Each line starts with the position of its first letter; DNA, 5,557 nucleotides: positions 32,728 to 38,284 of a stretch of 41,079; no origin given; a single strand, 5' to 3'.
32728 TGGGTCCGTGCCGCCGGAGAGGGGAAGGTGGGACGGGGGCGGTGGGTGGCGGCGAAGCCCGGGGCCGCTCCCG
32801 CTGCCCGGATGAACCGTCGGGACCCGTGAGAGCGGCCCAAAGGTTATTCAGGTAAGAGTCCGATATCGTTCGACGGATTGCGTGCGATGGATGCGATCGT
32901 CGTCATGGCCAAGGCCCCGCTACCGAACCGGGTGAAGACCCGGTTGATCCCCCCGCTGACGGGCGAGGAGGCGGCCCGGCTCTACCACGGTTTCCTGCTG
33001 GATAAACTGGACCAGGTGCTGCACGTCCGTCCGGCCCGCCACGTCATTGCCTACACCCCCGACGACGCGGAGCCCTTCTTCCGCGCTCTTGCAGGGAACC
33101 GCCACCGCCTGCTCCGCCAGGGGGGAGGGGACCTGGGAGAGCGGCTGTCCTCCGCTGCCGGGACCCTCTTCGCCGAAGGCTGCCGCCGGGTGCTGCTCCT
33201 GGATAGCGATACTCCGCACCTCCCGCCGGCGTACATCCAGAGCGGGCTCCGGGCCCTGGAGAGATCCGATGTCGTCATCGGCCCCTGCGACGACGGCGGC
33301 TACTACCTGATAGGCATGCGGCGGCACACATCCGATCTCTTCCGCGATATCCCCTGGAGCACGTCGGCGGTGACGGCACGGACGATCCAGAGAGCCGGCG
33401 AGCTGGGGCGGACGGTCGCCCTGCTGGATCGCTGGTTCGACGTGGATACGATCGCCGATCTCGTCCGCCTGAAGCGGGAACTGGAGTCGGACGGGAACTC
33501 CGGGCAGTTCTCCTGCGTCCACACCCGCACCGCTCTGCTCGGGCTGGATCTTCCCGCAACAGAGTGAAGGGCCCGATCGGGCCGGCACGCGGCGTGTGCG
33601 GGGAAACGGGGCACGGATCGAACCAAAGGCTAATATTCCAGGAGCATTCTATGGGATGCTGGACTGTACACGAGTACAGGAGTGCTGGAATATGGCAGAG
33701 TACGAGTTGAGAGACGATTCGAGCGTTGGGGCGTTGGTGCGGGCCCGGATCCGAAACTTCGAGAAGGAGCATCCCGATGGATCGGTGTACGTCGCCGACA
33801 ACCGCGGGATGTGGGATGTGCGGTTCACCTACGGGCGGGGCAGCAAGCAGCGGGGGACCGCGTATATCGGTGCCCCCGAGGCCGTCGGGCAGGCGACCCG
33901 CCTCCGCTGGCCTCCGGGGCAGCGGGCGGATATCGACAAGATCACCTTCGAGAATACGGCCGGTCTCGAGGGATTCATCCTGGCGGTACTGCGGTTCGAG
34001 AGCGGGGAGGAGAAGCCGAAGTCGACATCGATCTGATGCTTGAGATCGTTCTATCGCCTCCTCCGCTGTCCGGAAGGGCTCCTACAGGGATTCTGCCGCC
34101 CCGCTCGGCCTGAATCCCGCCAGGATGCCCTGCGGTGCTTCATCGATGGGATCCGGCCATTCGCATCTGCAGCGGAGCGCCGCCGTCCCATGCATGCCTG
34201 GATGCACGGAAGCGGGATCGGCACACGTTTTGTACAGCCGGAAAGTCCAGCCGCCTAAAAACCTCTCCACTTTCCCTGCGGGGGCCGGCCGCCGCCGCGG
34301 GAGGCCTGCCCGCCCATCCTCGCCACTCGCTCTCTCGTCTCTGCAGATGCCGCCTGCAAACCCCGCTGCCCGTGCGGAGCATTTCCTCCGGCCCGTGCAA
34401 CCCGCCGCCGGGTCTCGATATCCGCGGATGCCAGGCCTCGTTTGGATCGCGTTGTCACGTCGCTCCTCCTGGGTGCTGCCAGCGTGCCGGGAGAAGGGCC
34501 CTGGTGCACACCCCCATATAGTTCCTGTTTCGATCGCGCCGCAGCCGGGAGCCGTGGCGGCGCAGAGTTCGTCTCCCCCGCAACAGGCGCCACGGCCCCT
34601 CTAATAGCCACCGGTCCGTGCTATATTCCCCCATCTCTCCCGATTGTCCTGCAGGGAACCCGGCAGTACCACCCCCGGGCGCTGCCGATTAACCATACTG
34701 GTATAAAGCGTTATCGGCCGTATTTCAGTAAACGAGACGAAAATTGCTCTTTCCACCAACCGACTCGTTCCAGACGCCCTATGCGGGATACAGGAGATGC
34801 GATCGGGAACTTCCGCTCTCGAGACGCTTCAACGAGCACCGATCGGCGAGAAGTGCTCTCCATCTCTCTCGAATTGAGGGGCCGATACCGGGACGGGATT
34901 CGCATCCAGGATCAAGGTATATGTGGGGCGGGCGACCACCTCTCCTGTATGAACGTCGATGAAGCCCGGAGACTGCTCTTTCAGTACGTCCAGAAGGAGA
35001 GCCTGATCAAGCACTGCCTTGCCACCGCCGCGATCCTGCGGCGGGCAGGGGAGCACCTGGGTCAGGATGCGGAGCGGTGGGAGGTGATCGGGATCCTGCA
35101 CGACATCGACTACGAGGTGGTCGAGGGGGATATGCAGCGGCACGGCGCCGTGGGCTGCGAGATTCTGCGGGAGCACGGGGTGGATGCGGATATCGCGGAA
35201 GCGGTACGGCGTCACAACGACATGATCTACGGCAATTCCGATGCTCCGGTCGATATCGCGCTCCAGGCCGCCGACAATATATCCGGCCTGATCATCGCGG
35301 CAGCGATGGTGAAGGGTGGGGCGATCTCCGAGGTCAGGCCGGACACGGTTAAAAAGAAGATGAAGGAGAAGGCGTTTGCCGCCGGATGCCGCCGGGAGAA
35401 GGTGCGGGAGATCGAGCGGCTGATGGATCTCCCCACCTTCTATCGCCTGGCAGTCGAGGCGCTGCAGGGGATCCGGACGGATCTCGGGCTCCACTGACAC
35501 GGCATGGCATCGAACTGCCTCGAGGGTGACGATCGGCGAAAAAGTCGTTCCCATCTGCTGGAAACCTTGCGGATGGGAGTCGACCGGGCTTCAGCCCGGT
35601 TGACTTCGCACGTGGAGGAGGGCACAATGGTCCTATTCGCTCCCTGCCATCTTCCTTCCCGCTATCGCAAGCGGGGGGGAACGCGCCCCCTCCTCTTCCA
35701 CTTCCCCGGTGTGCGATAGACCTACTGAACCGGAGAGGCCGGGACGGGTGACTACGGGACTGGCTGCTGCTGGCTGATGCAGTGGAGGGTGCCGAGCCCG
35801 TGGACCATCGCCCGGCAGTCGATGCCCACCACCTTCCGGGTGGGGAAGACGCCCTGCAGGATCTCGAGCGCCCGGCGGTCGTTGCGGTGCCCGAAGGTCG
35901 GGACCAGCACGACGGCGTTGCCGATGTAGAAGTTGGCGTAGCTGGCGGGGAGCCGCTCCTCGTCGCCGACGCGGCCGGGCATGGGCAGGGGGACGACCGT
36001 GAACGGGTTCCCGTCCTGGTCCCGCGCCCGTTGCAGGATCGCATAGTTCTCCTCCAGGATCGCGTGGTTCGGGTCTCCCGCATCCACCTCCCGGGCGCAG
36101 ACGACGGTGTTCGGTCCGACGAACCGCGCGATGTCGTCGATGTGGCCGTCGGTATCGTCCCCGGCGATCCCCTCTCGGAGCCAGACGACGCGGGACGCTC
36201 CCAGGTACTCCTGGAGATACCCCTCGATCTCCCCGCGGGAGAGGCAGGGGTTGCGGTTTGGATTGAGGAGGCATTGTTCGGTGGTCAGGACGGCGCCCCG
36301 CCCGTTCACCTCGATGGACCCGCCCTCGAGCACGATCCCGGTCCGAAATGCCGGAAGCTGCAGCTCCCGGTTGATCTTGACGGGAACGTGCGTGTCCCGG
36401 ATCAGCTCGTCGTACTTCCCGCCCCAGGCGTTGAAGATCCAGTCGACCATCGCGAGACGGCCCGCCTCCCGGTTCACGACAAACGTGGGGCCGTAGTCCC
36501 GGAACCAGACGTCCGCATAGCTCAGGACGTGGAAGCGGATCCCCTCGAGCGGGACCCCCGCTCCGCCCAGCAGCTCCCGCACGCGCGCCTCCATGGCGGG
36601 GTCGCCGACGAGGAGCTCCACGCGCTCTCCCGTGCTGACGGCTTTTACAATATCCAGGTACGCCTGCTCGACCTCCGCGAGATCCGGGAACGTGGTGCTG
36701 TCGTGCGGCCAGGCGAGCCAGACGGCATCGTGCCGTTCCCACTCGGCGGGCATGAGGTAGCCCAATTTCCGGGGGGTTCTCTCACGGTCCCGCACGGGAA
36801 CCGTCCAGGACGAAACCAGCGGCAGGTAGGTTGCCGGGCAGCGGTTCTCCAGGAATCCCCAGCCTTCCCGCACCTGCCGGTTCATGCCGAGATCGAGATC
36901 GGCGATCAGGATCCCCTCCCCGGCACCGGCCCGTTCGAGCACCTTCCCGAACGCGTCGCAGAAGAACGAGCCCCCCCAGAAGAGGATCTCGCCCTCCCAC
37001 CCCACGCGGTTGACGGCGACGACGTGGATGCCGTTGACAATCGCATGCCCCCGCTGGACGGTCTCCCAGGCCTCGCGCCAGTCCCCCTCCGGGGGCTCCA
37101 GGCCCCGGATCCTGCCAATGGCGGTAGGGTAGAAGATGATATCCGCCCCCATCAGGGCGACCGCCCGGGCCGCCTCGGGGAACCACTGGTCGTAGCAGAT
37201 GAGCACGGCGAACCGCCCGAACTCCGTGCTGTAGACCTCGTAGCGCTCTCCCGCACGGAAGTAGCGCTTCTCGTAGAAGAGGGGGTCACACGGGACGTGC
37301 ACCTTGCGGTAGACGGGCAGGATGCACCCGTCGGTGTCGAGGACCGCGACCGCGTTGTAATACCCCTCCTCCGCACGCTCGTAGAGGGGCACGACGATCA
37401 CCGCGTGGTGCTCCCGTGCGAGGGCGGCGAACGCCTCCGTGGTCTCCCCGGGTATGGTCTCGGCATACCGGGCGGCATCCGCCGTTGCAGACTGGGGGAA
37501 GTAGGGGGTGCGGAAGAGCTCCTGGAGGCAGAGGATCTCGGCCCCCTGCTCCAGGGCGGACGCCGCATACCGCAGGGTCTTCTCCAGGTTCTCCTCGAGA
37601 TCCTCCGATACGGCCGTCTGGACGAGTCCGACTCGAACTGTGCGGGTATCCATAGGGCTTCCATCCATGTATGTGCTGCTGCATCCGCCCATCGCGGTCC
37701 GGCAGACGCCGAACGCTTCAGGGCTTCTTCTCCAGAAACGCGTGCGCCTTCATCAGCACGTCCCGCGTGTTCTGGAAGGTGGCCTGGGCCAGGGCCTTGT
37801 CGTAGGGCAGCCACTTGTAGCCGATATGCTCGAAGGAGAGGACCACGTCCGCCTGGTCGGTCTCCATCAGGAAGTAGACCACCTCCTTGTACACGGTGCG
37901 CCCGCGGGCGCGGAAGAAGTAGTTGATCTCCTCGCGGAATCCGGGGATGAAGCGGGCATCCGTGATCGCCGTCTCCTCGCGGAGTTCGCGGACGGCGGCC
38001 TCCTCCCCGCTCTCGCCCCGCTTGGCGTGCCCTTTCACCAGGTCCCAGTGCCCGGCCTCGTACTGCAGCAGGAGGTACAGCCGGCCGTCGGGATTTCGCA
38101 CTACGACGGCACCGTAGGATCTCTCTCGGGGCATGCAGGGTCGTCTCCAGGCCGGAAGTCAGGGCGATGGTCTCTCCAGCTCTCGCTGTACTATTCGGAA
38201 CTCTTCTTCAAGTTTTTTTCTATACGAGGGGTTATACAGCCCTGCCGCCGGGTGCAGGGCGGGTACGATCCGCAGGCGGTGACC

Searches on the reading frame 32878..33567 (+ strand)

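Call 32: search_protein_families(library=pfam, proteins=[window:32878-33567:+], max_evalue=0.001)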
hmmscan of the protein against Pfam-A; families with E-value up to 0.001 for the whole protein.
window:32878-33567:+ (229 aa): 3 families
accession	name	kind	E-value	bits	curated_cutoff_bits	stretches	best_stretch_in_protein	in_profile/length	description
PF09837.15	DUF2064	-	5.7e-35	120.2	25.8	1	44-162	2-120/120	Uncharacterized protein conserved in bacteria (DUF2064)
PF01983.22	CofC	-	0.00015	21.5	22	1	17-151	11-137/217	Guanylyl transferase CofC like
PF12804.13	NTP_transf_3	-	0.00058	20.5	27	0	50-150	34-136/160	MobA-like NTP transferase domain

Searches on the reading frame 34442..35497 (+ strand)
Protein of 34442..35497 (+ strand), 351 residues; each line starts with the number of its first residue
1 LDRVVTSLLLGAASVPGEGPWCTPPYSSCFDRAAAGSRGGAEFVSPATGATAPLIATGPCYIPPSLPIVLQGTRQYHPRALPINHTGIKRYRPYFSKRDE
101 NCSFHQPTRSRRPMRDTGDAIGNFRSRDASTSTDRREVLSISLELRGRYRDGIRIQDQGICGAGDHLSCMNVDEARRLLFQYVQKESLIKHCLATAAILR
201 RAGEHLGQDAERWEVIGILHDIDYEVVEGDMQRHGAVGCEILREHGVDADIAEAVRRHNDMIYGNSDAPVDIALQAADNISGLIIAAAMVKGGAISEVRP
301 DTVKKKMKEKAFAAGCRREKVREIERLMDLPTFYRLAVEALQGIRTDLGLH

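Call 32: search_protein_families(library=pfam, proteins=[window:34442-35497:+], max_evalue=0.001)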
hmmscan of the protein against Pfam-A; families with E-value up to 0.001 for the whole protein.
window:34442-35497:+ (351 aa): 1 family
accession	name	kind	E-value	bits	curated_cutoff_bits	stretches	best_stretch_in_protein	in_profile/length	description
PF01966.28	HD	-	6.7e-15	55.8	22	1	189-281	2-114/116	HD domain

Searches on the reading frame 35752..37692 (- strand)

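Call 32: search_protein_families(library=pfam, proteins=[window:35752-37692:-], max_evalue=0.001)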
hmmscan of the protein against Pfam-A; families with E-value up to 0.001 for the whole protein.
window:35752-37692:- (646 aa): 2 families
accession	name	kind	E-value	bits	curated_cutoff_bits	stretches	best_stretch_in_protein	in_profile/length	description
PF04371.20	PAD_porph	-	4.7e-124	414.2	25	1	314-644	2-321/321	Porphyromonas-type peptidyl-arginine deiminase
PF00795.27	CN_hydrolase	-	1.2e-58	198.9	23.2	1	20-275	1-255/256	Carbon-nitrogen hydrolase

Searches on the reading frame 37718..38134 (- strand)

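Call 32: search_protein_families(library=pfam, proteins=[window:37718-38134:-], max_evalue=0.001)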
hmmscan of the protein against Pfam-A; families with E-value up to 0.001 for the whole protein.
window:37718-38134:- (138 aa): 1 family
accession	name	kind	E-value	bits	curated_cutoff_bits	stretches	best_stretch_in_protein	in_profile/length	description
PF00293.34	NUDIX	-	2.5e-18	66.8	21.1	1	5-122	4-126/134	NUDIX domain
